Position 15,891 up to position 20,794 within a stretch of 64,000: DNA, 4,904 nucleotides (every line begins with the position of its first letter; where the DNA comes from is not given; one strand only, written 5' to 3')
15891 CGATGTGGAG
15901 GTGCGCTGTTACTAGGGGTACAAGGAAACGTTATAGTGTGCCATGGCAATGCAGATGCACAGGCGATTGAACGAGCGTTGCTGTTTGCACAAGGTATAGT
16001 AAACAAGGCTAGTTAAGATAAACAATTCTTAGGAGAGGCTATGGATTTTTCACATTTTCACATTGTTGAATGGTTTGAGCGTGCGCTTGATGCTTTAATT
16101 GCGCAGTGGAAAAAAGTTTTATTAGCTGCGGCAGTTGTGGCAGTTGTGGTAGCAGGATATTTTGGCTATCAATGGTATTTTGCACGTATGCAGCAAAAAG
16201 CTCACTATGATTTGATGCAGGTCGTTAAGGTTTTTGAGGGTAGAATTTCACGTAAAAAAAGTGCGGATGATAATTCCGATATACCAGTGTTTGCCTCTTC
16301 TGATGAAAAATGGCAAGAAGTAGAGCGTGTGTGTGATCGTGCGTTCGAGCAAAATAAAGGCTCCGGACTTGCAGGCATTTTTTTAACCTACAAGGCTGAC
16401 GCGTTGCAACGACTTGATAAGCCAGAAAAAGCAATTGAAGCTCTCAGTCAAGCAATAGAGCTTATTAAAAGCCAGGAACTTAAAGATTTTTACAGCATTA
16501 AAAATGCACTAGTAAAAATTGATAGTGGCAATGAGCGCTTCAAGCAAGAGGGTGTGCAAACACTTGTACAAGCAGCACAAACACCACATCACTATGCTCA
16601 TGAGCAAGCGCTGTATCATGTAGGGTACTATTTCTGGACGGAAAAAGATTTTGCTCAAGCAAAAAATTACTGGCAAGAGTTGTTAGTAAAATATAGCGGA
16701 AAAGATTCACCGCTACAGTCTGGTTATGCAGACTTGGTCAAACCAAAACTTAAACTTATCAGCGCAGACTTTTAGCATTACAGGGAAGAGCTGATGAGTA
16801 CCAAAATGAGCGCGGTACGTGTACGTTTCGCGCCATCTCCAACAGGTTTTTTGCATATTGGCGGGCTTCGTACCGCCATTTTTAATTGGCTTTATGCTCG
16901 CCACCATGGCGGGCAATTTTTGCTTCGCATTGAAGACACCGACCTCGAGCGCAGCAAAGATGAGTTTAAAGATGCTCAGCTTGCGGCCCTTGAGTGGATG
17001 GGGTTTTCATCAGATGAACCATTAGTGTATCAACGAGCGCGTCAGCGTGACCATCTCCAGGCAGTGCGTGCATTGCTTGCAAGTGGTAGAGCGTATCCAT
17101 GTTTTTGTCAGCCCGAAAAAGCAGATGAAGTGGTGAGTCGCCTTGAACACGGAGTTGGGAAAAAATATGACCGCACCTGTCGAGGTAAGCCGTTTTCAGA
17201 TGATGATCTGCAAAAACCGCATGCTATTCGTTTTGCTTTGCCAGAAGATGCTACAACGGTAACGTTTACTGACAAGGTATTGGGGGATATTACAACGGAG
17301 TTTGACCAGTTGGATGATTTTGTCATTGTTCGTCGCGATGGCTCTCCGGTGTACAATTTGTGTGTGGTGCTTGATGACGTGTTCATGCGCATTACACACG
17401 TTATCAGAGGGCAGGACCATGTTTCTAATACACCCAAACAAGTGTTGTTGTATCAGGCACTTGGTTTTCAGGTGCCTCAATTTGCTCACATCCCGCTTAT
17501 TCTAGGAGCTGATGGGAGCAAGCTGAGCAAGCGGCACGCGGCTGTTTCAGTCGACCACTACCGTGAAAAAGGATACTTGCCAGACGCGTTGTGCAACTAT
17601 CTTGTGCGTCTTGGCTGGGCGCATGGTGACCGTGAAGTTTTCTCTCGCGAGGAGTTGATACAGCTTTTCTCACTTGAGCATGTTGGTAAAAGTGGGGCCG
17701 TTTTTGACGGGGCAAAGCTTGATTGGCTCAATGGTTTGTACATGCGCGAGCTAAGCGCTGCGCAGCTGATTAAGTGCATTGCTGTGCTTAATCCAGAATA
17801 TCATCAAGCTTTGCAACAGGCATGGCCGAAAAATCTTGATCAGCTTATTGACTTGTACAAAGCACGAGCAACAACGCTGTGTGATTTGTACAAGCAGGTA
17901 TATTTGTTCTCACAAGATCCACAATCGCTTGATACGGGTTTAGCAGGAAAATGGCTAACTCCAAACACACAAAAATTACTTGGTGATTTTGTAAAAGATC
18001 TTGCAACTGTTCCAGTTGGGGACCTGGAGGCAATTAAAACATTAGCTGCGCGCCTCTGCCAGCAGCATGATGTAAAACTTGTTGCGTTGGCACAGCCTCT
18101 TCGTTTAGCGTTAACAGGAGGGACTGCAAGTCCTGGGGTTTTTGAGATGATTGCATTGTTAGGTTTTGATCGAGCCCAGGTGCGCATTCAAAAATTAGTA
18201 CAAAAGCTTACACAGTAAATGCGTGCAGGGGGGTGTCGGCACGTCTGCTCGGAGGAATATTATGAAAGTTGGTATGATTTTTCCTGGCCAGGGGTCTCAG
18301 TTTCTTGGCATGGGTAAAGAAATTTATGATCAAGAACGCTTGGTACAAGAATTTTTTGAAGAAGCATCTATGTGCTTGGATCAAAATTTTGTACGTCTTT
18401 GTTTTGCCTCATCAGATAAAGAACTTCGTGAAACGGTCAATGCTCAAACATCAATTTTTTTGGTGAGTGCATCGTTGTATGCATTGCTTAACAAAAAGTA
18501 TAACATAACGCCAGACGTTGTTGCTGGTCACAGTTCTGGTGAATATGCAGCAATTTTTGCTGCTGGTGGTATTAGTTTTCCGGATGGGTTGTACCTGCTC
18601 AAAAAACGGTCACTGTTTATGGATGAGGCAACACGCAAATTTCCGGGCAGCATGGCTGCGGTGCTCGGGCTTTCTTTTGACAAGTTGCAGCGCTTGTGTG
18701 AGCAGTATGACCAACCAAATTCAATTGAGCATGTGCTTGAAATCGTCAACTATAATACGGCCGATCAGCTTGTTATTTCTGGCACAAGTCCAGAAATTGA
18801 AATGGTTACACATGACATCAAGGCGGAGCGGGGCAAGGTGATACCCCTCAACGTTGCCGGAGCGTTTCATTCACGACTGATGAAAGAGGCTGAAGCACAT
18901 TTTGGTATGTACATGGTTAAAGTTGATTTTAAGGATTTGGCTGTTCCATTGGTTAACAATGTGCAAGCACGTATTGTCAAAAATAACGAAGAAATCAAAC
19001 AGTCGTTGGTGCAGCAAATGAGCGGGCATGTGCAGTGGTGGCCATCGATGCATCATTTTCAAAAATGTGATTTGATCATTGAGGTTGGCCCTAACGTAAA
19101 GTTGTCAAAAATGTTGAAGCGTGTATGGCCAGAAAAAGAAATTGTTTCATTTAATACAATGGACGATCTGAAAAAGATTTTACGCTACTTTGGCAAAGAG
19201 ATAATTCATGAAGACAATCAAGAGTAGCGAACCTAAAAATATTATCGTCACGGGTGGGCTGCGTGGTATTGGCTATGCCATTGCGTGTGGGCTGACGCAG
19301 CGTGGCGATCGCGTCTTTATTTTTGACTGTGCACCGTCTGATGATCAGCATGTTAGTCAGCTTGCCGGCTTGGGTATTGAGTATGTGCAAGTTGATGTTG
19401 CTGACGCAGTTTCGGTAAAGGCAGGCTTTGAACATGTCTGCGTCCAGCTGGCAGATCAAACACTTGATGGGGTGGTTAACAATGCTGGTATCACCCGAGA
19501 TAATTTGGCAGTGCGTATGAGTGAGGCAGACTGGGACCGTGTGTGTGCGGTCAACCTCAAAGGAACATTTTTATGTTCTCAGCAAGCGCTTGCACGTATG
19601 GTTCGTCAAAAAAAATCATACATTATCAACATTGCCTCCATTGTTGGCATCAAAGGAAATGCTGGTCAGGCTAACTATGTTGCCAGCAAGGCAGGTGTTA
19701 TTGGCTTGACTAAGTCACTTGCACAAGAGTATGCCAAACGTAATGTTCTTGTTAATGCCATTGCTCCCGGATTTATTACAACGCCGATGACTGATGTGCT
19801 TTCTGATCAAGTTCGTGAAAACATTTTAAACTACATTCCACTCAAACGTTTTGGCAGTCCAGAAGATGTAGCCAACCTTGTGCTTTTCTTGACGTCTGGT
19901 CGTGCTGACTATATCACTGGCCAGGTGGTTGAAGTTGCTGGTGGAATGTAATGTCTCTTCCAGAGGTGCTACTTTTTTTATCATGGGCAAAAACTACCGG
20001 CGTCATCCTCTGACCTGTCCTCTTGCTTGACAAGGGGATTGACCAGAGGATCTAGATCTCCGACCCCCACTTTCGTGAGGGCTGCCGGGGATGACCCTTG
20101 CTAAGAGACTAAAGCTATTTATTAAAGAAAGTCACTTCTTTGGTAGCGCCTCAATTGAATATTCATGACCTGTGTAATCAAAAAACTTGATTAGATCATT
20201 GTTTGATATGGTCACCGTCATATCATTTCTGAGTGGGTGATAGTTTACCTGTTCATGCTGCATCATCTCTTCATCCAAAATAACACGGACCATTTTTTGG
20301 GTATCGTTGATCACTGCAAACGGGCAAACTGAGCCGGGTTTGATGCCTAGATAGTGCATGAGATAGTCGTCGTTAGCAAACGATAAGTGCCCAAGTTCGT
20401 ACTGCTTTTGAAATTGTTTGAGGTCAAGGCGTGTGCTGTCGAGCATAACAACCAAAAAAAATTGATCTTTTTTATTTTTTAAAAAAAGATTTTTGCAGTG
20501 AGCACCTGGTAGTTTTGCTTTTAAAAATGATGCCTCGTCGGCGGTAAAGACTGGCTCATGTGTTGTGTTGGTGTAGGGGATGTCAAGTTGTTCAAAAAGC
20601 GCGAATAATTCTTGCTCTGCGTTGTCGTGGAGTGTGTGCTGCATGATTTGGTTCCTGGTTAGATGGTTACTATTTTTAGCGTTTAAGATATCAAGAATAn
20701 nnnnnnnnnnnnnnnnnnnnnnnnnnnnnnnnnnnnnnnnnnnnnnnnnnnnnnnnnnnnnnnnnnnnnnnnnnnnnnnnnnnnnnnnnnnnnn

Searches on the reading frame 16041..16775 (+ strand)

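Call 78: search_protein_families(library=pfam, proteins=[window:16041-16775:+], max_evalue=0.0001)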
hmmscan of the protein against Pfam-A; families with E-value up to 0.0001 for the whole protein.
window:16041-16775:+ (244 aa): 1 family
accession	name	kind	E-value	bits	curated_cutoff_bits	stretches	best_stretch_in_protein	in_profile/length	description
PF07719.23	TPR_2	-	1.7e-05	25.1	27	0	115-141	4-30/34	Tetratricopeptide repeat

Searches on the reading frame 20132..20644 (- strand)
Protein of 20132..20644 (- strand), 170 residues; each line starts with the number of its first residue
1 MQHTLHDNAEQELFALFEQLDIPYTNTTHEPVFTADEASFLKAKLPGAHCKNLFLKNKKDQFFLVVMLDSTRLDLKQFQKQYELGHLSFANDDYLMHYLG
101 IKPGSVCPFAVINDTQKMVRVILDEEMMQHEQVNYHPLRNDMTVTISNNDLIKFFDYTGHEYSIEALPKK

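Call 78: search_protein_families(library=pfam, proteins=[window:20132-20644:-], max_evalue=0.0001)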
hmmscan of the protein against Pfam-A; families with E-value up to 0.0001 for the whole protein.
window:20132-20644:- (170 aa): 1 family
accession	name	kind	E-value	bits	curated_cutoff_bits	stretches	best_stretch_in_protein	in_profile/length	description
PF04073.20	tRNA_edit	-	5.6e-29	101.2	25.5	1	29-154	1-123/123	Aminoacyl-tRNA editing domain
